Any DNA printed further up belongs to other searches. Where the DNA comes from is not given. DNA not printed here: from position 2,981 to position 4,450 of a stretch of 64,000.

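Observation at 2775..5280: Self-contained three-gene cassette: coiled-coil 4-TM protein + OLD/AbiEii-type AAA_21 ATPase + XRE HTH, possible undescribed defence/abortive-infection module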

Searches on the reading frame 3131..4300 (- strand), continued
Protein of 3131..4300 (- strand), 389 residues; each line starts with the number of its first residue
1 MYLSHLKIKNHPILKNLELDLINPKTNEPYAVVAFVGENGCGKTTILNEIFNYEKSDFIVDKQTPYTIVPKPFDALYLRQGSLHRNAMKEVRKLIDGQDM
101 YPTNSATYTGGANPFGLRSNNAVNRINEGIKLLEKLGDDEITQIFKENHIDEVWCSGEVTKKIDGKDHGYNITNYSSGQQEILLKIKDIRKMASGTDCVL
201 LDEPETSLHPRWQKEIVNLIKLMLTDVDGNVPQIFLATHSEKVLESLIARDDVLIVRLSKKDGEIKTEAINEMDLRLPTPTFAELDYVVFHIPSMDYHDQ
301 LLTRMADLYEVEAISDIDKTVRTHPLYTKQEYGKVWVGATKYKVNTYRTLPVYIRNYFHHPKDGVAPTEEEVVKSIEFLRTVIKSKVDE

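Call 27: predict_structure(alignment_id=A1)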
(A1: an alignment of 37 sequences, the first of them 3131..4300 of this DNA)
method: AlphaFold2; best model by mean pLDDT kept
length: 389 residues; sequences in the alignment: 37
mean_pLDDT: 88.0   pTM: 0.84
mean pLDDT of the five models: 88.0, 86.0, 85.3, 81.8, 81.4
residues with pLDDT >= 90: 182; 70-90: 186; 50-70: 21; < 50: 0
segments of 3 or more residues with pLDDT < 50: none
pLDDT, mean of each block of 10 residues (from residue 1): 93 93 93 91 93 93 76 85 78 83 72 66 83 86 89 87 87 87 89 88 80 87 89 92 86 93 88 88 88 95 96 93 94 87 86 95 91 97 94
secondary structure, 60 per line:
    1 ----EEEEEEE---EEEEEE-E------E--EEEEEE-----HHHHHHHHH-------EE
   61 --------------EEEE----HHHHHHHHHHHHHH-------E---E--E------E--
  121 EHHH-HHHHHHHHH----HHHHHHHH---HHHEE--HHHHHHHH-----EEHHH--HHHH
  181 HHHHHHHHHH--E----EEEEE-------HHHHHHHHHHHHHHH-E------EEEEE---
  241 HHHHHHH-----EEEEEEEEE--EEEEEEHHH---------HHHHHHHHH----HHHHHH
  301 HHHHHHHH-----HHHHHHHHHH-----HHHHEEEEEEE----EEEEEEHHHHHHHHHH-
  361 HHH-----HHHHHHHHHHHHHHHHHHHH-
elements in order: E5-11 E15-20 E32-37 H43-51 E75-78 H83-96 H126-134 H139-146 H157-164 H177-190 E198-202 H210-224 E233-237 H241-247 E253-261 E264-269 H282-290 H295-308 H314-323 H329-332 E333-339 E344-349 H350-359 H369-388

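Call 41: find_related_loci(query=A1, collection=viral_contigs, flank=8000)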
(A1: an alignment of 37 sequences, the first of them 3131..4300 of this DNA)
Query A1 (389 aa) in viral_contigs; peptide patterns used: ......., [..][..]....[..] (x = any residue, [..] = any of these).
225 stretches matched a pattern; 1 encode a relative of the query (tblastn E <= 1e-3); 1 distinct loci.
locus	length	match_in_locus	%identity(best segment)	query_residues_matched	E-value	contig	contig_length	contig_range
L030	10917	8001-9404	29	1-386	3e-14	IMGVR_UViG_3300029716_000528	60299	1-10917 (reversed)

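Call 42: search_dna_similar(query=window:3131-4300:-, collection=phages, mode=protein, max_rows=15)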
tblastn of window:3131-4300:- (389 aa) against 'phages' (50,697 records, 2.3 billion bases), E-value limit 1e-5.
Records with a match: 1; places in all: 1; records where one place covers at least 80% of the query: 0.
Best place of each record, by identity: <60% 1.
By first word of the organism name: Bacteriophage 1.
By host as written in the record: - 1.
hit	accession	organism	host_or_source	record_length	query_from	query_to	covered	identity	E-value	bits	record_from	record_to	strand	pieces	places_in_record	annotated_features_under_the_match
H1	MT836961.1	Bacteriophage sp.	human fecal samples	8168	201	387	48%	29.5%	6e-7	58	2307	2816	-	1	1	record has no annotation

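Call 43: search_dna_similar(query=window:3131-4300:-, collection=plasmids, mode=protein, max_rows=15)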
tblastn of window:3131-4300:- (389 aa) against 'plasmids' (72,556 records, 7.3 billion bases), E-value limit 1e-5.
Records with a match: 10; places in all: 10; records where one place covers at least 80% of the query: 0.
Best place of each record, by identity: <60% 10.
By first word of the organism name: Clostridium 3; Acetoanaerobium 1; Lactobacillus 1; Weissella 1; Latilactobacillus 1; Acinetobacter 1; Klebsiella 1; Tritonibacter 1.
By predicted mobility (MOB-suite, as given by PLSDB): mobilizable 7; non-mobilizable 2; conjugative 1.
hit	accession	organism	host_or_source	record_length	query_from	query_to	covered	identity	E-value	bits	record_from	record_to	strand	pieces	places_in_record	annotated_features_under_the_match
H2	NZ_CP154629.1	Acetoanaerobium noterae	cell culture,Sludge of a digestion ...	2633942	10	266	66%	26.4%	3e-6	57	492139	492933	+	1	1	none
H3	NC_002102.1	Lactobacillus helveticus DSM 20075 = CGMCC 1.1877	-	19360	132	385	65%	25.7%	2e-9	67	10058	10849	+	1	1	ATP-binding protein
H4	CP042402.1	Weissella hellenica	cell culture,kimchi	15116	162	379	56%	28.0%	3e-16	88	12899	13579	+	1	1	AAA family ATPase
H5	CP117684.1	Latilactobacillus curvatus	Pig,Single cell,feces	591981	200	385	48%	25.9%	4e-7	60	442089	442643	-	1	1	AAA family ATPase | hypothetical protein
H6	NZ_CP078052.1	Acinetobacter lwoffii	-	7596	170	306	35%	33.6%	2e-9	67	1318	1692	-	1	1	AAA family ATPase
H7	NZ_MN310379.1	Klebsiella quasipneumoniae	-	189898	199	389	49%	23.7%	5e-7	59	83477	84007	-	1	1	AAA family ATPase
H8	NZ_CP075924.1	Clostridium perfringens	feces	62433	172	265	24%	35.4%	7e-7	59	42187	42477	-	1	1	AAA family ATPase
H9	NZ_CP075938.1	Clostridium perfringens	feces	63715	172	265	24%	35.4%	7e-7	59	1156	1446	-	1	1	AAA family ATPase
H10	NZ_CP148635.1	Clostridium perfringens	Homo sapiens,single cell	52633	172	265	24%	35.4%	7e-7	59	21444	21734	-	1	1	AAA family ATPase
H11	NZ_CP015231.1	Tritonibacter mobilis F1926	cell culture,seawater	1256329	162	262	26%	29.7%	3e-7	60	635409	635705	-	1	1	record has no annotation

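Call 45: get_annotated_region(hit=H4, flank=4000)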
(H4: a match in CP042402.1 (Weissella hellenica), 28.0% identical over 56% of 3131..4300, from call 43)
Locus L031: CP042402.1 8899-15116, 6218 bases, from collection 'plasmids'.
description: Weissella hellenica strain CBA3632 plasmid unnamed3, complete sequence
organism: Weissella hellenica (NCBI taxid 46256)
taxonomy: Bacteria; Bacillota; Bacilli; Lactobacillales; Lactobacillaceae; Weissella; Weissella hellenica
host: -; source: cell culture,kimchi; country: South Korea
typing (MOB-suite, as given by PLSDB): mobilizable; replicon rep_cluster_589; relaxase MOBV
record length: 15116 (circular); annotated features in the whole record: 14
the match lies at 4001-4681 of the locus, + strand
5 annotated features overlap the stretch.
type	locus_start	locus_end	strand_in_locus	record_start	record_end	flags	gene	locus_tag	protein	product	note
CDS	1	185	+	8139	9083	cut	trxB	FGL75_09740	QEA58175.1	thioredoxin-disulfide reductase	-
CDS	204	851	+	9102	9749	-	-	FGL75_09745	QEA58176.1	DsbA family oxidoreductase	-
CDS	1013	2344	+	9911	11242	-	-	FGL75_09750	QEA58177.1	NAD(P)/FAD-dependent oxidoreductase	-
CDS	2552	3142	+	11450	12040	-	-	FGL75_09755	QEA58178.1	site-specific integrase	-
CDS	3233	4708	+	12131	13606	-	-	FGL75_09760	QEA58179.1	AAA family ATPase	-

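Call 46: get_annotated_region(hit=H3, flank=4000)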
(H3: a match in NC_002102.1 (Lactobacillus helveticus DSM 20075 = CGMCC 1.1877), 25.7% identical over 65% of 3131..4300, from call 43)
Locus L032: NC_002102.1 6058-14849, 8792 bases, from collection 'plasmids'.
description: Lactobacillus helveticus DSM 20075 = CGMCC 1.1877 plasmid pLH1, complete sequence
organism: Lactobacillus helveticus DSM 20075 = CGMCC 1.1877 (NCBI taxid 585520)
taxonomy: Bacteria; Bacillota; Bacilli; Lactobacillales; Lactobacillaceae; Lactobacillus; Lactobacillus helveticus; Lactobacillus helveticus DSM 20075 = CGMCC 1.1877
host: -; source: -; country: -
typing (MOB-suite, as given by PLSDB): mobilizable; replicon rep_cluster_842
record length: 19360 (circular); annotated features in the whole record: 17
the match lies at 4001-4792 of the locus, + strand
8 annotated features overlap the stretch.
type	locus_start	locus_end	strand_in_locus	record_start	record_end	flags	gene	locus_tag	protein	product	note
CDS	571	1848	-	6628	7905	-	-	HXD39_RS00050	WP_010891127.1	ISL3 family transposase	-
CDS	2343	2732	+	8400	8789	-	-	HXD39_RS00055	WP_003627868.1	hypothetical protein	-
CDS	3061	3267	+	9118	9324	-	-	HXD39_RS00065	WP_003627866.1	hypothetical protein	-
CDS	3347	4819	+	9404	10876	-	-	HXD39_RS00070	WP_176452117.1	ATP-binding protein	-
CDS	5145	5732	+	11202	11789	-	-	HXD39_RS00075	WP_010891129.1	recombinase family protein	GO:0006310 - DNA recombination [Evidence IEA]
CDS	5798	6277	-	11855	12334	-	-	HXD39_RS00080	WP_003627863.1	DDE-type integrase/transposase/recombinase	GO:0015074 - DNA integration [Evidence IEA]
CDS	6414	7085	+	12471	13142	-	-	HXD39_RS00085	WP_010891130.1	hypothetical protein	-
CDS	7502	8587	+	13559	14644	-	-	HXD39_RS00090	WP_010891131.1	Ldh family oxidoreductase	-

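Call 47: get_annotated_region(hit=H7, flank=4000)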
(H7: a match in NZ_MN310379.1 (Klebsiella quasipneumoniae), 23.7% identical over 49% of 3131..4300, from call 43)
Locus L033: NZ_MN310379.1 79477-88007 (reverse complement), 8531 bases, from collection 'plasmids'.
description: Klebsiella quasipneumoniae strain A2508 plasmid pA2508-emrE, complete sequence
organism: Klebsiella quasipneumoniae (NCBI taxid 1463165)
taxonomy: Bacteria; Pseudomonadota; Gammaproteobacteria; Enterobacterales; Enterobacteriaceae; Klebsiella; Klebsiella quasipneumoniae
host: -; source: -; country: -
typing (MOB-suite, as given by PLSDB): conjugative; replicon IncFIB; relaxase MOBF,MOBF; mating-pair formation MPF_F
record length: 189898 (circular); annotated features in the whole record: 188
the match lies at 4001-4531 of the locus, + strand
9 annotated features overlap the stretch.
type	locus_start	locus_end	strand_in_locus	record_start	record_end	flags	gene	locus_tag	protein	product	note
CDS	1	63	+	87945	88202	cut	-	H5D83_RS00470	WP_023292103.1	hypothetical protein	-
CDS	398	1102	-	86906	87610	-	-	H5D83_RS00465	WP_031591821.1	toll/interleukin-1 receptor domain-containing protein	GO:0007165 - signal transduction [Evidence IEA]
CDS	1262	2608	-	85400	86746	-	-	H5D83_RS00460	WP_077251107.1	ISNCY family transposase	-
CDS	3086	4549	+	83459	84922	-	-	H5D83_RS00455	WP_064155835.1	AAA family ATPase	-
CDS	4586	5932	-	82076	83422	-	-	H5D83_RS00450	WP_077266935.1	ISNCY family transposase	-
CDS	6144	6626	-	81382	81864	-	-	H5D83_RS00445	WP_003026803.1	GNAT family N-acetyltransferase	-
CDS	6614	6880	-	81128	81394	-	-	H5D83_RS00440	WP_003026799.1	DUF1778 domain-containing protein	-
CDS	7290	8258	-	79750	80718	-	-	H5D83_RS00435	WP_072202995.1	IS5 family transposase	-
CDS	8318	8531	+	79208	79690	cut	-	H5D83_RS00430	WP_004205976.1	helix-turn-helix domain-containing protein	-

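Call 50: search_protein_families(library=pfam, proteins=[L030:8001-9395:+, L031:3233-4708:+, L032:3347-4819:+, L033:3086-4549:+], max_evalue=10)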
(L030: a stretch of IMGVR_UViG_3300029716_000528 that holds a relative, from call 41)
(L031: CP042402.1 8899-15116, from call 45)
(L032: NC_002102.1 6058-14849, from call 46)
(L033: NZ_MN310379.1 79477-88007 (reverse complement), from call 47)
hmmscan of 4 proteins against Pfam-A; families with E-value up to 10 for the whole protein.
L030:8001-9395:+ (464 aa): 19 families
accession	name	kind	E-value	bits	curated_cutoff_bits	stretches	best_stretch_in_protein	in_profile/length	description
PF13175.12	AAA_15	-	3.3e-27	96.5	32.1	2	171-335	215-374/374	AAA ATPase domain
PF13304.12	AAA_21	-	1.9e-23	84.4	27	1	35-335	1-303/304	AAA domain, putative AbiEii toxin, Type IV TA system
PF13476.12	AAA_23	-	5.4e-09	37.4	27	1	5-161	1-87/201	AAA domain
PF02463.25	SMC_N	-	2.5e-08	34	40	2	3-65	2-56/220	RecF/RecN/SMC N terminal domain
PF13555.12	AAA_29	-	6e-07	29.6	27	1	33-66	22-55/61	P-loop containing region of AAA domain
PF13401.12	AAA_22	-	1.7e-05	25.6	27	2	32-54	4-26/130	AAA domain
PF11398.14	DUF2813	-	6.1e-05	23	21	2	36-76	25-66/372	Protein of unknown function (DUF2813)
PF00005.33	ABC_tran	-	0.00068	20.7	25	1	36-55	14-33/137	ABC transporter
PF01637.24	ATPase_2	-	0.00098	19.4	33.2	1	35-82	22-69/225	ATPase domain predominantly from Archaea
PF20720.3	nSTAND3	-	0.0011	19.1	27.2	1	34-75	18-56/155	Novel STAND NTPase 3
PF25199.1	nSTAND_NTPase5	-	0.0013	19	34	1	27-77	35-83/145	Novel STAND NTPase 5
PF13481.12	AAA_25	-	0.0034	17.5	27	1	34-88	34-84/195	AAA domain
PF05729.18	NACHT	-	0.0077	16.5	26.7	1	36-57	3-24/167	NACHT domain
PF00004.35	AAA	-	0.014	16.2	21.2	1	37-72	2-31/131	ATPase family associated with various cellular activities (AAA)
PF13173.12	AAA_14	-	0.025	15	27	1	36-77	5-44/129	AAA domain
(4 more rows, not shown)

L031:3233-4708:+ (491 aa): 12 families
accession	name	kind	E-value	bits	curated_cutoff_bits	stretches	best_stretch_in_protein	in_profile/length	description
PF13175.12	AAA_15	-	6.2e-31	108.8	32.1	1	3-339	1-374/374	AAA ATPase domain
PF13304.12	AAA_21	-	1.5e-17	65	27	1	31-340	4-304/304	AAA domain, putative AbiEii toxin, Type IV TA system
PF13476.12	AAA_23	-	1.1e-11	46.2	27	1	7-226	1-195/201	AAA domain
PF02463.25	SMC_N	-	2.2e-11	44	40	2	4-55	1-53/220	RecF/RecN/SMC N terminal domain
PF13555.12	AAA_29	-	7.7e-07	29.2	27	1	7-54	3-50/61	P-loop containing region of AAA domain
PF11398.14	DUF2813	-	0.00012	22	21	1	14-328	9-315/372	Protein of unknown function (DUF2813)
PF13514.12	AAA_27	-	0.019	15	22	1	3-61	1-62/206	AAA domain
PF04310.18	MukB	-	0.039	14.1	23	1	7-67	8-66/226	MukB N-terminal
PF01926.29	MMR_HSR1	-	0.051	14.1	21.9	1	31-70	4-39/113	50S ribosome-binding GTPase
PF22909.1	Caulimovir_coat_dom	-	0.06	14.1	27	1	176-253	12-83/113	Caulimovirus coat protein, conserved domain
PF06479.17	Ribonuc_2-5A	-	0.088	13.4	23.3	0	427-463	42-78/127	Ribonuclease 2-5A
PF01351.25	RNase_HII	-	1.7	8.9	25.8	0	221-302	38-105/199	Ribonuclease HII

L032:3347-4819:+ (490 aa): 10 families
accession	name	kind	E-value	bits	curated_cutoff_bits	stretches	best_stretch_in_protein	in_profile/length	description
PF13175.12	AAA_15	-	8.3e-29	101.8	32.1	1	17-328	15-373/374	AAA ATPase domain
PF13304.12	AAA_21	-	7.6e-22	79.2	27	1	28-329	2-303/304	AAA domain, putative AbiEii toxin, Type IV TA system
PF13476.12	AAA_23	-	3.5e-10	41.3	27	1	2-217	3-195/201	AAA domain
PF02463.25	SMC_N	-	1.9e-05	24.6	40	1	2-332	6-205/220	RecF/RecN/SMC N terminal domain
PF13555.12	AAA_29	-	0.0076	16.4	27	1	21-54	17-51/61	P-loop containing region of AAA domain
PF08364.16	IF2_assoc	-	0.0093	16.6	24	1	94-127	3-36/39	Bacterial translation initiation factor IF-2 associated region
PF01926.29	MMR_HSR1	-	0.029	14.9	21.9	1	30-45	4-19/113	50S ribosome-binding GTPase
PF02421.24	FeoB_N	-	0.04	13.9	27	1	29-45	4-20/156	Ferrous iron transport protein B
PF13514.12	AAA_27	-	0.17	11.8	22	1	16-73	16-74/206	AAA domain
PF00005.33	ABC_tran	-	1.9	9.6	25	1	29-74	15-52/137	ABC transporter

L033:3086-4549:+ (487 aa): 10 families
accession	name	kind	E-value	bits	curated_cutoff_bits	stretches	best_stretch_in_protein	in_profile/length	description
PF13175.12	AAA_15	-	9.7e-34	118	32.1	2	216-345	252-373/374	AAA ATPase domain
PF13304.12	AAA_21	-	8.2e-18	65.9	27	1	34-347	1-304/304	AAA domain, putative AbiEii toxin, Type IV TA system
PF13476.12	AAA_23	-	1.1e-10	43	27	1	5-128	1-100/201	AAA domain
PF02463.25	SMC_N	-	2.9e-09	37.1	40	2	2-85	1-83/220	RecF/RecN/SMC N terminal domain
PF11398.14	DUF2813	-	1.1e-06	28.8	21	2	247-353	228-332/372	Protein of unknown function (DUF2813)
PF13555.12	AAA_29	-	0.00072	19.7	27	1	4-53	2-43/61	P-loop containing region of AAA domain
PF00503.26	G-alpha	-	0.014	15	48.8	1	36-104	25-90/333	G-protein alpha subunit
PF13514.12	AAA_27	-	0.019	15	22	1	3-52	3-46/206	AAA domain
PF18800.6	Atthog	-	0.11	12.9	29.8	1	308-396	25-110/141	Attenuator of Hedgehog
PF08477.19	Roc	-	0.19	12.4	27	0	36-62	3-27/119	Ras of Complex, Roc, domain of DAPkinase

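Call 51: search_protein_families(library=padloc, proteins=[L030:8001-9395:+, L031:3233-4708:+, L032:3347-4819:+, L033:3086-4549:+], max_evalue=1)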
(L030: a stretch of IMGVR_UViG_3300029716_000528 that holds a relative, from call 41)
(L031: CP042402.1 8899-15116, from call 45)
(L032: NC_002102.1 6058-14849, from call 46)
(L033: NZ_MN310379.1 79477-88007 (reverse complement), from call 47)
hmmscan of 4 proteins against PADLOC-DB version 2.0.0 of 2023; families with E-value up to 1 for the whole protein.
L030:8001-9395:+ (464 aa): 167 families (the best 25 are shown)
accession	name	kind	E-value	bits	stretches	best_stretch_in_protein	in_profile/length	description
PDLC02979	AriA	-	4.8e-29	100.3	1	1-335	1-373/373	-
PDLC02980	AriA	-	7.5e-26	89.8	1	35-335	1-303/304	-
PDLC03878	NsnB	-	7.8e-25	86.3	1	17-355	4-299/345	-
PDLC00304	PtuA1|PtuA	-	1e-21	75.6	2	240-356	229-350/444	AAA ATPase domain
PDLC00099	GajA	-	1.3e-21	75.3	2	284-353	291-358/626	AAA ATPase domain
PDLC00271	PtuA1|PtuA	-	3.1e-20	71.1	2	292-352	279-336/421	AAA ATPase domain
PDLC00278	PtuA1|PtuA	-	3.4e-20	70.7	2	293-369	289-360/436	AAA ATPase domain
PDLC02981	AriAB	-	4.8e-20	69.8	2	250-356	291-398/694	-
PDLC00295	PtuA1|PtuA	-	6.4e-20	69.7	2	255-382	245-382/451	AAA ATPase domain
PDLC00298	PtuA1|PtuA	-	1.7e-19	68.2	2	252-358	231-345/423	AAA ATPase domain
PDLC00091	GajA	-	3.1e-19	67.3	2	1-70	1-61/627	AAA ATPase domain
PDLC02358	Old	-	6.3e-19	66.2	2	235-359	221-350/578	Old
PDLC00080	GajA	-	9e-19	65.6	2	285-353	284-351/622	AAA ATPase domain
PDLC04164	AriA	-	1.2e-18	65.6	2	200-337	115-238/253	-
PDLC00289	PtuA1|PtuA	-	1.5e-18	65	2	192-353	160-309/404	AAA ATPase domain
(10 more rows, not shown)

L031:3233-4708:+ (491 aa): 104 families (the best 25 are shown)
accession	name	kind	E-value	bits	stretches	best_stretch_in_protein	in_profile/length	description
PDLC02358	Old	-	2e-40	137.1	1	3-382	2-369/578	Old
PDLC02979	AriA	-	7.9e-32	109.4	1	3-339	1-373/373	-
PDLC00091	GajA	-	1e-20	72.1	1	3-356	1-355/627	AAA ATPase domain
PDLC04135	mad3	-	5.3e-20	70.3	1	4-342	1-330/374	mads_3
PDLC04168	GajA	-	1.5e-19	68.1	1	3-368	1-345/570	-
PDLC00069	GajA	-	2.2e-19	67.3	1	3-341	1-383/687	AAA ATPase domain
PDLC00278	PtuA1|PtuA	-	2.9e-19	67.7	1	3-385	1-379/436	AAA ATPase domain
PDLC02980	AriA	-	4.3e-19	67.6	1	31-340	4-304/304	-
PDLC00071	GajA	-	6.3e-19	66.2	1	3-350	1-331/588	AAA ATPase domain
PDLC00098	GajA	-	1.5e-18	64.9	2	270-350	268-341/534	AAA ATPase domain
PDLC00096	GajA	-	4.8e-18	63.2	1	3-350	1-346/630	AAA ATPase domain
PDLC00080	GajA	-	5.8e-18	63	1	3-338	1-336/622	AAA ATPase domain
PDLC00298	PtuA1|PtuA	-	8e-18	62.7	1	3-382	1-370/423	AAA ATPase domain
PDLC03878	NsnB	-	8.6e-18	63.2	1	5-349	2-291/345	-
PDLC00075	GajA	-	1.6e-17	61.3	2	195-344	172-315/536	AAA ATPase domain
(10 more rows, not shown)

L032:3347-4819:+ (490 aa): 132 families (the best 25 are shown)
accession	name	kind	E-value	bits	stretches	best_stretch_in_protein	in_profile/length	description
PDLC02358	Old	-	1.3e-56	190.6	1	4-349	10-348/578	Old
PDLC02979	AriA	-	1.6e-31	108.5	1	17-329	15-373/373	-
PDLC02980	AriA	-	2.6e-23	81.4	1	27-329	1-303/304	-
PDLC00080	GajA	-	6.8e-20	69.4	1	3-329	8-337/622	AAA ATPase domain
PDLC03878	NsnB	-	7.3e-19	66.7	1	3-330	7-282/345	-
PDLC00096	GajA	-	1.3e-18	65.1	2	227-331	231-339/630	AAA ATPase domain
PDLC00091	GajA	-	1.5e-18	65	2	278-347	291-358/627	AAA ATPase domain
PDLC00069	GajA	-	5.5e-18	62.7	2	247-350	289-399/687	AAA ATPase domain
PDLC00305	PtuA1|PtuA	-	1.1e-17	62.5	2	281-351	241-308/392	AAA ATPase domain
PDLC00099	GajA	-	1.4e-17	62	2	188-328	208-343/626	AAA ATPase domain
PDLC04135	mad3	-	7.9e-17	59.8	1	3-351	7-346/374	mads_3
PDLC04213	HEC-02A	-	1.4e-16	59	2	250-353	200-302/337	-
PDLC04608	PDC-M38A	-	2.6e-16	58.3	1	21-350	21-343/367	-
PDLC02915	ATPase-Toprim_I-B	-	4.3e-16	56.8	2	285-353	256-323/623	-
PDLC00066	GajA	-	1.4e-15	54.9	1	208-347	203-337/567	AAA ATPase domain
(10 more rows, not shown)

L033:3086-4549:+ (487 aa): 167 families (the best 25 are shown)
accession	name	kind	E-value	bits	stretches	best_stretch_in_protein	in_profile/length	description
PDLC02358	Old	-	1.3e-50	170.8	1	2-364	3-346/578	Old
PDLC02979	AriA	-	2.6e-36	124.2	1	1-346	1-373/373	-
PDLC00069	GajA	-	8.7e-21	72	2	216-362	242-395/687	AAA ATPase domain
PDLC02980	AriA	-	1.9e-20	72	1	34-346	1-303/304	-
PDLC00281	PtuA1|PtuA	-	3.1e-19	67.4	1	3-349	6-336/448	AAA ATPase domain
PDLC00091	GajA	-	3.4e-18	63.8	2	286-363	281-357/627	AAA ATPase domain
PDLC00062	GajA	-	3.5e-18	63.4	1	118-366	116-362/639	AAA ATPase domain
PDLC04178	HEC-01A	-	1.2e-17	62.1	2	301-362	286-347/399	-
PDLC00289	PtuA1|PtuA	-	2.8e-17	60.9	2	306-372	252-315/404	AAA ATPase domain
PDLC02915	ATPase-Toprim_I-B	-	3.9e-17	60.3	2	292-369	246-323/623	-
PDLC00099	GajA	-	8.5e-17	59.3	2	1-66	1-63/626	AAA ATPase domain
PDLC02335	AbiLi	-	1.5e-16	58.4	1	3-367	50-258/326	AbiLi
PDLC00080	GajA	-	1.7e-16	58.1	2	201-356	196-345/622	AAA ATPase domain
PDLC00096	GajA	-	5.8e-16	56.3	2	292-353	288-344/630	AAA ATPase domain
PDLC00278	PtuA1|PtuA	-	7.7e-16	56.4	1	1-359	1-342/436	AAA ATPase domain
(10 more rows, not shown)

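Call 71: search_solved_structures(query=window:3131-4300:-, max_evalue=0.01)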
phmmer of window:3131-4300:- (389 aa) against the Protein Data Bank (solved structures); distinct sequences matched with E-value up to 0.01: 16.
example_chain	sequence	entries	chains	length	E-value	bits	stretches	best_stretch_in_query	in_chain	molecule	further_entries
8ux9_B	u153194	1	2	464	1.6e-06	30.7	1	174-244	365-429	AriA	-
8v45_A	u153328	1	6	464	1.6e-06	30.7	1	174-244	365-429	AriA antitoxin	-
8v46_A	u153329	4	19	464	4.1e-06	29.3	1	174-244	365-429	AriA antitoxin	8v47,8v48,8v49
9n69_A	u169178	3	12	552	5.2e-05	25.7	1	180-261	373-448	AAA family ATPase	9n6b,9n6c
9vkz_A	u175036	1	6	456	0.00044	22.6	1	160-247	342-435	Retron Ec78 probable ATPase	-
9e8z_C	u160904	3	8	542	0.00053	22.4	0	193-250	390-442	Retron Ec83 probable ATPase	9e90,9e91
9vh1_D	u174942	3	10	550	0.00066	22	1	161-247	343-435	Retron Ec78 probable ATPase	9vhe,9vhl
9kjx_B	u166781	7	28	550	0.0014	21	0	162-247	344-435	AAA family ATPase | Retron I-A effector PtuA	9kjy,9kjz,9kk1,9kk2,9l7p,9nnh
2nq2_C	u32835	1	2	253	0.0017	20.7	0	172-268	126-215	Hypothetical ABC transporter ATP-binding protein HI1470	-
3aux_A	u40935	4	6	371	0.0024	20.2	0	158-270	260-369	DNA double-strand break repair rad50 ATPase | DNA double-strand break repair Rad50 ATPase,DNA double-strand break repair Rad50 ATPase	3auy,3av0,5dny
5f3w_B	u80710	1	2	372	0.0024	20.2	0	158-270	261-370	DNA double-strand break repair Rad50 ATPase,DNA double-strand break repair Rad50 ATPase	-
22bu_B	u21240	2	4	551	0.0027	20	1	190-246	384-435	AAA family ATPase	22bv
9nnb_C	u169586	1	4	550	0.0037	19.6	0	162-247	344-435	Retron I-A effector PtuA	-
9u9y_A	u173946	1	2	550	0.0047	19.2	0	162-247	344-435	AAA family ATPase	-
4yms_J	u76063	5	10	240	0.0082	18.4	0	170-257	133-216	ABC-type polar amino acid transport system, ATPase component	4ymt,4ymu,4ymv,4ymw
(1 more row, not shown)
